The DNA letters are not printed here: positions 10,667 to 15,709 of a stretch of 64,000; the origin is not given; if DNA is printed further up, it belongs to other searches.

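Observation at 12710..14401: About 565-aa repeat-containing insertion inside the SecA preprotein-binding domain (SecA = 1580 aa)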

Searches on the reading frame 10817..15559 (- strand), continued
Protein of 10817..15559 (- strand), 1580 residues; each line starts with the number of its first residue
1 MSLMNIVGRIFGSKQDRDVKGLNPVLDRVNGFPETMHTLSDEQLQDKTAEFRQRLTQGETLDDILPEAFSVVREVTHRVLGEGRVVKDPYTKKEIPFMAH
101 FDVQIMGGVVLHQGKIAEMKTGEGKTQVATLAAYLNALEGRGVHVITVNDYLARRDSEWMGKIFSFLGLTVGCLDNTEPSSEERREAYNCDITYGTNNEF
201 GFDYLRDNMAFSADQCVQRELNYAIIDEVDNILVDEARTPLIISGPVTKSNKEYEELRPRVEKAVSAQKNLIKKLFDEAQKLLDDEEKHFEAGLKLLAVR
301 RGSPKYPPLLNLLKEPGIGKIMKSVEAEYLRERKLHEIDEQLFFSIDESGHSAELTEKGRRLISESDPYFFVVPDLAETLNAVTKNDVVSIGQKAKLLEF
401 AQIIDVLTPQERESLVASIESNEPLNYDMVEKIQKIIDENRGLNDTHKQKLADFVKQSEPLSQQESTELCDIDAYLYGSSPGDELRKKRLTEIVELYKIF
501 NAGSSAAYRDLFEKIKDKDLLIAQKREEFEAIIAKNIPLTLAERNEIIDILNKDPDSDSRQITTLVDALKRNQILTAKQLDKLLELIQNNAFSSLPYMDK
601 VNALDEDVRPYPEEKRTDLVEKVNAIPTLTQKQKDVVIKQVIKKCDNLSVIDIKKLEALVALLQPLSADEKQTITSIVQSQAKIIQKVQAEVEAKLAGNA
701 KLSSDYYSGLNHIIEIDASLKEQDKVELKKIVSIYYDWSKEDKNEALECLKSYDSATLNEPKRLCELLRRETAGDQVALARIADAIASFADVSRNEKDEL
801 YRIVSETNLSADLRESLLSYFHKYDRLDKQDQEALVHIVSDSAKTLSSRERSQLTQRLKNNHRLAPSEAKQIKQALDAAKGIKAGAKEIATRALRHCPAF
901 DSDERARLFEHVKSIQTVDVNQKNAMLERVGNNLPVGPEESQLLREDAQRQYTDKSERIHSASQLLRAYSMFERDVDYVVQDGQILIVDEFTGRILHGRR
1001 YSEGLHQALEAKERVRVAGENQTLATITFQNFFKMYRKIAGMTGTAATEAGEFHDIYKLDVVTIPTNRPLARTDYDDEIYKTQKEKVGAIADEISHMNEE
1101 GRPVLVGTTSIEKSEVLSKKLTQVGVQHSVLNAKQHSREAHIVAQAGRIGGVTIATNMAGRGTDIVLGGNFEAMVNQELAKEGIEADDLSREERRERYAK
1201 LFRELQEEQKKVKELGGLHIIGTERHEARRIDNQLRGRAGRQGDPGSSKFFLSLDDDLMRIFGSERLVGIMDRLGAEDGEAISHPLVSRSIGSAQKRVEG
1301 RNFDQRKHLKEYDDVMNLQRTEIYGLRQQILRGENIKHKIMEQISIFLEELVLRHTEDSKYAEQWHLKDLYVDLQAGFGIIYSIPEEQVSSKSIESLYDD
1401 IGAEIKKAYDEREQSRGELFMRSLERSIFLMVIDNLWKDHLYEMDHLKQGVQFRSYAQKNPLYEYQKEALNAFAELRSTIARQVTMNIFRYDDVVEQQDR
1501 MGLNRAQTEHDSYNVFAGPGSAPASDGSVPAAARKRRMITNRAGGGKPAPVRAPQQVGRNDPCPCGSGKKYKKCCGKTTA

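Call 7: find_homologous_proteins(query=window:10817-15559:-, max_evalue=1e-50)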
Query window:10817-15559:- (1580 aa): 8000 proteins with E <= 1e-50 among 8000 candidates; the best 120 are listed.
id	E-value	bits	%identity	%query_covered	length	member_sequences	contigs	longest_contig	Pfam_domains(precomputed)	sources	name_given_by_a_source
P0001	0.0e+0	3501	100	100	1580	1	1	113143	PF07517.21,PF00270.36,PF07516.19,PF11304.14,PF21090.4,PF02810.22,PF01043.27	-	-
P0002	0.0e+0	1646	69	40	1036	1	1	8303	PF07517.21,PF00270.36,PF07516.19,PF21090.4,PF02810.22,PF01043.27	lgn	-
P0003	0.0e+0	1639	68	41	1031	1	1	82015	PF07517.21,PF00270.36,PF07516.19,PF21090.4,PF02810.22,PF01043.27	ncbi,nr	ncbi:MAG: preprotein translocase subunit SecA [Chitinivibrionales bacterium]|nr:preprotein transloca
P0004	0.0e+0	1630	69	40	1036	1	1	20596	PF07517.21,PF00270.36,PF07516.19,PF21090.4,PF02810.22,PF01043.27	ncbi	-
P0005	0.0e+0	1620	69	41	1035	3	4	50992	PF07517.21,PF00270.36,PF07516.19,PF21090.4,PF02810.22,PF01043.27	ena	-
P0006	0.0e+0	1595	68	41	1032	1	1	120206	PF07517.21,PF00270.36,PF07516.19,PF21090.4,PF02810.22,PF01043.27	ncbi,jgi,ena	-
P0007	0.0e+0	1589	67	41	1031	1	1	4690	PF07517.21,PF00270.36,PF07516.19,PF21090.4,PF02810.22,PF01043.27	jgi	jgi:preprotein translocase subunit SecA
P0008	0.0e+0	1587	68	41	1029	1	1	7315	PF07517.21,PF00270.36,PF07516.19,PF21090.4,PF02810.22,PF01043.27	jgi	-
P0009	0.0e+0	1585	67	41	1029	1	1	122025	PF07517.21,PF00270.36,PF07516.19,PF21090.4,PF02810.22,PF01043.27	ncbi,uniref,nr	ncbi:preprotein translocase subunit SecA [Chitinispirillales bacterium ANBcel5]|uniref:preprotein tr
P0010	0.0e+0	1577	68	41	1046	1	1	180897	PF07517.21,PF00270.36,PF07516.19,PF21090.4,PF02810.22,PF01043.27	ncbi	-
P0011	0.0e+0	1572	67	41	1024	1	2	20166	PF07517.21,PF00270.36,PF07516.19,PF21090.4,PF02810.22,PF01043.27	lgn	-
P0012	0.0e+0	1571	65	41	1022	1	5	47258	PF07517.21,PF00270.36,PF07516.19,PF21090.4,PF02810.22,PF01043.27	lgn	-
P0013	0.0e+0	1567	66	41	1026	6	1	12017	PF07517.21,PF00270.36,PF07516.19,PF21090.4,PF02810.22,PF01043.27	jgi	jgi:preprotein translocase subunit SecA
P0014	0.0e+0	1564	68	41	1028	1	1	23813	PF07517.21,PF00270.36,PF07516.19,PF21090.4,PF02810.22,PF01043.27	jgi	-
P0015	0.0e+0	1564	66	40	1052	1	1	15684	PF07517.21,PF00270.36,PF07516.19,PF21090.4,PF02810.22,PF01043.27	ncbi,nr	ncbi:MAG: preprotein translocase subunit SecA [Chitinivibrionales bacterium]|nr:preprotein transloca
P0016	0.0e+0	1563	61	46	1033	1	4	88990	PF07517.21,PF00270.36,PF07516.19,PF21090.4,PF02810.22,PF01043.27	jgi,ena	jgi:preprotein translocase subunit SecA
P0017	0.0e+0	1561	66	41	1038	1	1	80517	PF07517.21,PF00270.36,PF07516.19,PF21090.4,PF02810.22,PF01043.27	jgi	jgi:preprotein translocase subunit SecA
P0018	0.0e+0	1560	68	40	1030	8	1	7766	PF07517.21,PF00270.36,PF07516.19,PF21090.4,PF02810.22,PF01043.27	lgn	-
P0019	0.0e+0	1560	66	41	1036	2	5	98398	PF07517.21,PF07516.19,PF21090.4,PF02810.22,PF01043.27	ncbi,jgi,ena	jgi:preprotein translocase subunit SecA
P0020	0.0e+0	1559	67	41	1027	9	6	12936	PF07517.21,PF00270.36,PF07516.19,PF21090.4,PF02810.22,PF01043.27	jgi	jgi:preprotein translocase subunit SecA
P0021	0.0e+0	1556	67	41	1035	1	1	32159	PF07517.21,PF07516.19,PF21090.4,PF02810.22,PF01043.27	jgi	-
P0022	0.0e+0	1555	68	41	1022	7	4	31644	PF07517.21,PF00270.36,PF07516.19,PF21090.4,PF02810.22,PF01043.27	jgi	-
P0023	0.0e+0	1554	66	41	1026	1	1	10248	PF07517.21,PF00270.36,PF07516.19,PF21090.4,PF02810.22,PF01043.27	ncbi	-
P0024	0.0e+0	1554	68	40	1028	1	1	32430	PF07517.21,PF00270.36,PF07516.19,PF21090.4,PF02810.22,PF01043.27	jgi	jgi:preprotein translocase subunit SecA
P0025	0.0e+0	1554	66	41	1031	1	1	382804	PF07517.21,PF00270.36,PF07516.19,PF21090.4,PF02810.22,PF01043.27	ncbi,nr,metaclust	ncbi:preprotein translocase subunit SecA [Chitinispirillum alkaliphilum]|nr:preprotein translocase s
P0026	0.0e+0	1551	66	41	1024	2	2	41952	PF07517.21,PF00270.36,PF07516.19,PF21090.4,PF02810.22,PF01043.27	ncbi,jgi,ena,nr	ncbi:MAG: preprotein translocase subunit SecA [Fibrobacter sp.]|nr:preprotein translocase subunit Se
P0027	0.0e+0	1550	68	40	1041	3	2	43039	PF07517.21,PF00270.36,PF07516.19,PF21090.4,PF02810.22,PF01043.27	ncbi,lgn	-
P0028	0.0e+0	1550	67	40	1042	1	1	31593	PF07517.21,PF00270.36,PF07516.19,PF21090.4,PF02810.22,PF01043.27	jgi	jgi:preprotein translocase subunit SecA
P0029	0.0e+0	1550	68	40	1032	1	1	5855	PF07517.21,PF00270.36,PF07516.19,PF21090.4,PF02810.22,PF01043.27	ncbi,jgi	jgi:preprotein translocase subunit SecA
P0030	0.0e+0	1548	61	45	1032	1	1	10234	PF07517.21,PF07516.19,PF21090.4,PF02810.22,PF01043.27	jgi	jgi:preprotein translocase subunit SecA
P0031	0.0e+0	1547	68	40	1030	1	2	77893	PF07517.21,PF00270.36,PF07516.19,PF21090.4,PF02810.22,PF01043.27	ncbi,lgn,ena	-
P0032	0.0e+0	1547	66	41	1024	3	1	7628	PF07517.21,PF00270.36,PF07516.19,PF21090.4,PF02810.22,PF01043.27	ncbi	-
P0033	0.0e+0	1546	65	41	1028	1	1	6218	PF07517.21,PF00270.36,PF07516.19,PF21090.4,PF02810.22,PF01043.27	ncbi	-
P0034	0.0e+0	1546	65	43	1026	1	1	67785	PF07517.21,PF00270.36,PF07516.19,PF21090.4,PF02810.22,PF01043.27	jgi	jgi:preprotein translocase subunit SecA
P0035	0.0e+0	1544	69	40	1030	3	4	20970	PF07517.21,PF00270.36,PF07516.19,PF21090.4,PF02810.22,PF01043.27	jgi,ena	jgi:preprotein translocase subunit SecA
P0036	0.0e+0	1544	66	41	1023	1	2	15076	PF07517.21,PF00270.36,PF07516.19,PF21090.4,PF02810.22,PF01043.27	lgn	-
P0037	0.0e+0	1544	68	41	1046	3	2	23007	PF07517.21,PF00270.36,PF07516.19,PF21090.4,PF02810.22,PF01043.27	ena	-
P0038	0.0e+0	1544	66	41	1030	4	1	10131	PF07517.21,PF07516.19,PF21090.4,PF02810.22,PF01043.27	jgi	jgi:preprotein translocase subunit SecA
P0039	0.0e+0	1544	65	41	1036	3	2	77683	PF07517.21,PF00270.36,PF07516.19,PF21090.4,PF02810.22,PF01043.27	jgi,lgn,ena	jgi:preprotein translocase subunit SecA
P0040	0.0e+0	1543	64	41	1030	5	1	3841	PF07517.21,PF00270.36,PF07516.19,PF21090.4,PF02810.22,PF01043.27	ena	-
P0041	0.0e+0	1542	60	44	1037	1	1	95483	PF07517.21,PF07516.19,PF21090.4,PF02810.22,PF01043.27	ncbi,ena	-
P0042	0.0e+0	1541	66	41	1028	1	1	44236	PF07517.21,PF00270.36,PF07516.19,PF21090.4,PF02810.22,PF01043.27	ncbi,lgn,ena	-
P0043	0.0e+0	1541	65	41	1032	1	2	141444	PF07517.21,PF00270.36,PF07516.19,PF21090.4,PF02810.22,PF01043.27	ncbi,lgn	-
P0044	0.0e+0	1540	65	41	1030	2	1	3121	PF07517.21,PF07516.19,PF21090.4,PF02810.22,PF01043.27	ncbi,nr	ncbi:MAG TPA: preprotein translocase subunit SecA, partial [Chitinivibrionales bacterium]|nr:preprot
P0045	0.0e+0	1540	67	41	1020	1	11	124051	PF07517.21,PF00270.36,PF07516.19,PF21090.4,PF02810.22,PF01043.27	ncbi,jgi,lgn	jgi:preprotein translocase subunit SecA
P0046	0.0e+0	1539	67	41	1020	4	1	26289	PF07517.21,PF00270.36,PF07516.19,PF21090.4,PF02810.22,PF01043.27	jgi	-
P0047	0.0e+0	1539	67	41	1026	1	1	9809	PF07517.21,PF00270.36,PF07516.19,PF21090.4,PF02810.22,PF01043.27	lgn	-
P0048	0.0e+0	1538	65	41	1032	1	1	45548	PF07517.21,PF00270.36,PF07516.19,PF21090.4,PF02810.22,PF01043.27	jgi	jgi:preprotein translocase subunit SecA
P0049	0.0e+0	1538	65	41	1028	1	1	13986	PF07517.21,PF00270.36,PF07516.19,PF21090.4,PF02810.22,PF01043.27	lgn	-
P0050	0.0e+0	1538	64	41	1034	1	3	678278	PF07517.21,PF00270.36,PF07516.19,PF21090.4,PF02810.22,PF01043.27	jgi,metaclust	jgi:preprotein translocase subunit SecA|metaclust:\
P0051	0.0e+0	1537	67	41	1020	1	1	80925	PF07517.21,PF00270.36,PF07516.19,PF21090.4,PF02810.22,PF01043.27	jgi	-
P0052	0.0e+0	1537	64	41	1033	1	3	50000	PF07517.21,PF07516.19,PF21090.4,PF02810.22,PF01043.27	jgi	jgi:preprotein translocase subunit SecA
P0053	0.0e+0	1537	67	41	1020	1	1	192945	PF07517.21,PF00270.36,PF07516.19,PF21090.4,PF02810.22,PF01043.27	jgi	-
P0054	0.0e+0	1537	67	41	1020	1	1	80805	PF07517.21,PF00270.36,PF07516.19,PF21090.4,PF02810.22,PF01043.27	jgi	-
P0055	0.0e+0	1536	66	41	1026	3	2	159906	PF07517.21,PF00270.36,PF07516.19,PF21090.4,PF02810.22,PF01043.27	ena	-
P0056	0.0e+0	1535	66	41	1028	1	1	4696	PF07517.21,PF00270.36,PF07516.19,PF21090.4,PF02810.22,PF01043.27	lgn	-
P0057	0.0e+0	1535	66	41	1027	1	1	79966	PF07517.21,PF00270.36,PF07516.19,PF21090.4,PF02810.22,PF01043.27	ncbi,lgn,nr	ncbi:MAG: preprotein translocase subunit SecA [Chitinispirillaceae bacterium]|nr:preprotein transloc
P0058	0.0e+0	1534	67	41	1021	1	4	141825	PF07517.21,PF00270.36,PF07516.19,PF21090.4,PF02810.22,PF01043.27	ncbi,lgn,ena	-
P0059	0.0e+0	1534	68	41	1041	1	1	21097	PF07517.21,PF00270.36,PF07516.19,PF21090.4,PF02810.22,PF01043.27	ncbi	-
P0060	0.0e+0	1534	66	41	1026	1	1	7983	PF07517.21,PF00270.36,PF07516.19,PF21090.4,PF02810.22,PF01043.27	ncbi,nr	ncbi:MAG: preprotein translocase subunit SecA [Fibrobacter sp.]|nr:preprotein translocase subunit Se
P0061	0.0e+0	1534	67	40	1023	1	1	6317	PF07517.21,PF07516.19,PF21090.4,PF02810.22,PF01043.27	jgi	jgi:preprotein translocase subunit SecA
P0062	0.0e+0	1533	66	41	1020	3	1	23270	PF07517.21,PF00270.36,PF07516.19,PF21090.4,PF02810.22,PF01043.27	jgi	-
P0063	0.0e+0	1532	66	41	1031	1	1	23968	PF07517.21,PF00270.36,PF07516.19,PF21090.4,PF02810.22,PF01043.27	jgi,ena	-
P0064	0.0e+0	1532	65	41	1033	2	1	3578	PF07517.21,PF00270.36,PF07516.19,PF21090.4,PF02810.22,PF01043.27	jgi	jgi:preprotein translocase subunit SecA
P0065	0.0e+0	1532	66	41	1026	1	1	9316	PF07517.21,PF00270.36,PF07516.19,PF21090.4,PF02810.22,PF01043.27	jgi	jgi:preprotein translocase subunit SecA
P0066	0.0e+0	1531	67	40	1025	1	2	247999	PF07517.21,PF00270.36,PF07516.19,PF21090.4,PF02810.22,PF01043.27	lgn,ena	-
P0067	0.0e+0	1530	66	41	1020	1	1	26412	PF07517.21,PF00270.36,PF07516.19,PF21090.4,PF02810.22,PF01043.27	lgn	-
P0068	0.0e+0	1530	65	41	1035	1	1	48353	PF07517.21,PF00270.36,PF07516.19,PF21090.4,PF02810.22,PF01043.27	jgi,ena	jgi:preprotein translocase subunit SecA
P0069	0.0e+0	1529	63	41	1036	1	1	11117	PF07517.21,PF07516.19,PF21090.4,PF02810.22,PF01043.27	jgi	jgi:preprotein translocase subunit SecA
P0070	0.0e+0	1528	67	40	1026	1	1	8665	PF07517.21,PF00270.36,PF07516.19,PF21090.4,PF02810.22,PF01043.27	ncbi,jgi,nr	ncbi:MAG: preprotein translocase subunit SecA [Chitinispirillales bacterium]|jgi:preprotein transloc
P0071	0.0e+0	1528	67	41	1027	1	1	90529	PF07517.21,PF00270.36,PF07516.19,PF21090.4,PF02810.22,PF01043.27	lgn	-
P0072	0.0e+0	1528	64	41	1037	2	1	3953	PF07517.21,PF07516.19,PF21090.4,PF02810.22,PF01043.27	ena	-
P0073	0.0e+0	1528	65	41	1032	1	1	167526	PF07517.21,PF00270.36,PF07516.19,PF21090.4,PF02810.22,PF01043.27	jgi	jgi:preprotein translocase subunit SecA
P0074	0.0e+0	1527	66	41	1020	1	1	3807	PF07517.21,PF00270.36,PF07516.19,PF21090.4,PF02810.22,PF01043.27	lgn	-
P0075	0.0e+0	1527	66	40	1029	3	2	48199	PF07517.21,PF00270.36,PF07516.19,PF21090.4,PF02810.22,PF01043.27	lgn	-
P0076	0.0e+0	1527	53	57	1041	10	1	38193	PF07517.21,PF00270.36,PF07516.19,PF21090.4,PF02810.22,PF01043.27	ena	-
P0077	0.0e+0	1527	67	40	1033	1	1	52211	PF07517.21,PF00270.36,PF07516.19,PF21090.4,PF02810.22,PF01043.27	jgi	jgi:preprotein translocase subunit SecA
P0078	0.0e+0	1527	65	41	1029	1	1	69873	PF07517.21,PF07516.19,PF21090.4,PF02810.22,PF01043.27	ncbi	-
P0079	0.0e+0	1527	67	41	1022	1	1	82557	PF07517.21,PF00270.36,PF07516.19,PF21090.4,PF02810.22,PF01043.27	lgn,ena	-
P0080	0.0e+0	1526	66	41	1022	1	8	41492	PF07517.21,PF00270.36,PF07516.19,PF21090.4,PF02810.22,PF01043.27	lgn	-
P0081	0.0e+0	1526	67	40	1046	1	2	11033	PF07517.21,PF00270.36,PF07516.19,PF21090.4,PF02810.22,PF01043.27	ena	-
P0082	0.0e+0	1525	65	41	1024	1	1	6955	PF07517.21,PF00270.36,PF07516.19,PF21090.4,PF02810.22,PF01043.27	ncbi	-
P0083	0.0e+0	1524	68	40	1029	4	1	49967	PF07517.21,PF00270.36,PF07516.19,PF21090.4,PF02810.22,PF01043.27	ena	-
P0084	0.0e+0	1524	64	41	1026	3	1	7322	PF07517.21,PF00270.36,PF07516.19,PF21090.4,PF02810.22,PF01043.27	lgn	-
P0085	0.0e+0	1524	66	41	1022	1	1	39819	PF07517.21,PF00270.36,PF07516.19,PF21090.4,PF02810.22,PF01043.27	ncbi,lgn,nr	ncbi:MAG TPA: preprotein translocase subunit SecA [Chitinispirillaceae bacterium]|nr:preprotein tran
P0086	0.0e+0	1524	67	41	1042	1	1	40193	PF07517.21,PF00270.36,PF07516.19,PF21090.4,PF02810.22,PF01043.27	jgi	-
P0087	0.0e+0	1524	65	41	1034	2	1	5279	PF07517.21,PF00270.36,PF07516.19,PF21090.4,PF02810.22,PF01043.27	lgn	-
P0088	0.0e+0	1524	60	44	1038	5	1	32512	PF07517.21,PF00270.36,PF07516.19,PF21090.4,PF02810.22,PF01043.27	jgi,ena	-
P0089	0.0e+0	1524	66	40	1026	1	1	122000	PF07517.21,PF07516.19,PF21090.4,PF02810.22,PF01043.27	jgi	jgi:preprotein translocase subunit SecA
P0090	0.0e+0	1523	68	41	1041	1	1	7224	PF07517.21,PF00270.36,PF07516.19,PF21090.4,PF02810.22,PF01043.27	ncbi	-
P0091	0.0e+0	1523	66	40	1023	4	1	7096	PF07517.21,PF00270.36,PF07516.19,PF21090.4,PF02810.22,PF01043.27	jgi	jgi:preprotein translocase subunit SecA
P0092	0.0e+0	1523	68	41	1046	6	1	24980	PF07517.21,PF00270.36,PF07516.19,PF21090.4,PF02810.22,PF01043.27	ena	-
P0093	0.0e+0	1523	67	41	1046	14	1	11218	PF07517.21,PF00270.36,PF07516.19,PF21090.4,PF02810.22,PF01043.27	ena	-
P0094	0.0e+0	1523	66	41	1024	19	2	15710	PF07517.21,PF00270.36,PF07516.19,PF21090.4,PF02810.22,PF01043.27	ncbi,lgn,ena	ncbi:MAG: preprotein translocase subunit SecA [Chitinispirillaceae bacterium]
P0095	0.0e+0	1522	65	41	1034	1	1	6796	PF07517.21,PF00270.36,PF07516.19,PF21090.4,PF02810.22,PF01043.27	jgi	jgi:preprotein translocase subunit SecA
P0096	0.0e+0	1522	66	41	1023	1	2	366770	PF07517.21,PF00270.36,PF07516.19,PF21090.4,PF02810.22,PF01043.27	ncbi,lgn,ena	-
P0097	0.0e+0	1522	67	41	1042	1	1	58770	PF07517.21,PF00270.36,PF07516.19,PF21090.4,PF02810.22,PF01043.27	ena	-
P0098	0.0e+0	1522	66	40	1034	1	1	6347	PF07517.21,PF00270.36,PF07516.19,PF21090.4,PF02810.22,PF01043.27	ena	-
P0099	0.0e+0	1522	66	41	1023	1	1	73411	PF07517.21,PF00270.36,PF07516.19,PF21090.4,PF02810.22,PF01043.27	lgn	-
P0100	0.0e+0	1522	66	41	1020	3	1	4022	PF07517.21,PF00270.36,PF07516.19,PF21090.4,PF02810.22,PF01043.27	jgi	-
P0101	0.0e+0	1522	66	41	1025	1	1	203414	PF07517.21,PF07516.19,PF21090.4,PF02810.22,PF01043.27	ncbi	-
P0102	0.0e+0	1521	66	41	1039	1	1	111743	PF07517.21,PF00270.36,PF07516.19,PF21090.4,PF02810.22,PF01043.27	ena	-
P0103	0.0e+0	1521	64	41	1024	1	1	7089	PF07517.21,PF00270.36,PF07516.19,PF21090.4,PF02810.22,PF01043.27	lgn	-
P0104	0.0e+0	1520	64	41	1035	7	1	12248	PF07517.21,PF07516.19,PF21090.4,PF02810.22,PF01043.27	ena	-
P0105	0.0e+0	1520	65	41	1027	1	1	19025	PF07517.21,PF00270.36,PF07516.19,PF21090.4,PF02810.22,PF01043.27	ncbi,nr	ncbi:MAG: preprotein translocase subunit SecA [Chitinispirillaceae bacterium]|nr:preprotein transloc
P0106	0.0e+0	1520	66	41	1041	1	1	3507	PF07517.21,PF00270.36,PF07516.19,PF21090.4,PF02810.22,PF01043.27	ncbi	-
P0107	0.0e+0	1519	65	41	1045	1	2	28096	PF07517.21,PF00270.36,PF07516.19,PF21090.4,PF02810.22,PF01043.27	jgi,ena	jgi:preprotein translocase subunit SecA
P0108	0.0e+0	1519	65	41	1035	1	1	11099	PF07517.21,PF00270.36,PF07516.19,PF21090.4,PF02810.22,PF01043.27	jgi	jgi:preprotein translocase subunit SecA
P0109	0.0e+0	1518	66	41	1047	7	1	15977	PF07517.21,PF00270.36,PF07516.19,PF21090.4,PF02810.22,PF01043.27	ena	-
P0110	0.0e+0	1518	64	41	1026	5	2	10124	PF07517.21,PF00270.36,PF07516.19,PF21090.4,PF02810.22,PF01043.27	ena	-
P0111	0.0e+0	1517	65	41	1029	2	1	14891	PF07517.21,PF00270.36,PF07516.19,PF21090.4,PF02810.22,PF01043.27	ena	-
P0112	0.0e+0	1515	66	41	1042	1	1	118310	PF07517.21,PF07516.19,PF21090.4,PF02810.22,PF01043.27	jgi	jgi:preprotein translocase subunit SecA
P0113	0.0e+0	1514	67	41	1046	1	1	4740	PF07517.21,PF00270.36,PF07516.19,PF21090.4,PF02810.22,PF01043.27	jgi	jgi:preprotein translocase subunit SecA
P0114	0.0e+0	1514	66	39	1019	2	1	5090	PF07517.21,PF00270.36,PF07516.19,PF21090.4,PF01043.27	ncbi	ncbi:MAG: preprotein translocase subunit SecA, partial [Chitinispirillaceae bacterium]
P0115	0.0e+0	1513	66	41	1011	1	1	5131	PF07517.21,PF00270.36,PF07516.19,PF21090.4,PF02810.22,PF01043.27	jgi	jgi:preprotein translocase subunit SecA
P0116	0.0e+0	1513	65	41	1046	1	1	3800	PF07517.21,PF00270.36,PF07516.19,PF21090.4,PF02810.22,PF01043.27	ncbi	ncbi:MAG TPA: preprotein translocase subunit SecA [Chitinivibrionales bacterium]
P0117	0.0e+0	1512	65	41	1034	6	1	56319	PF07517.21,PF00270.36,PF07516.19,PF21090.4,PF02810.22,PF01043.27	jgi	jgi:preprotein translocase subunit SecA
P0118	0.0e+0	1512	65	41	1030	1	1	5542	PF07517.21,PF00270.36,PF07516.19,PF21090.4,PF02810.22,PF01043.27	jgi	jgi:preprotein translocase subunit SecA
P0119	0.0e+0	1511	66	40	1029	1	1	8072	PF07517.21,PF00270.36,PF07516.19,PF21090.4,PF02810.22,PF01043.27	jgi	jgi:preprotein translocase subunit SecA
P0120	0.0e+0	1510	67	40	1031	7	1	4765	PF07517.21,PF00270.36,PF07516.19,PF21090.4,PF02810.22,PF01043.27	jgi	jgi:preprotein translocase subunit SecA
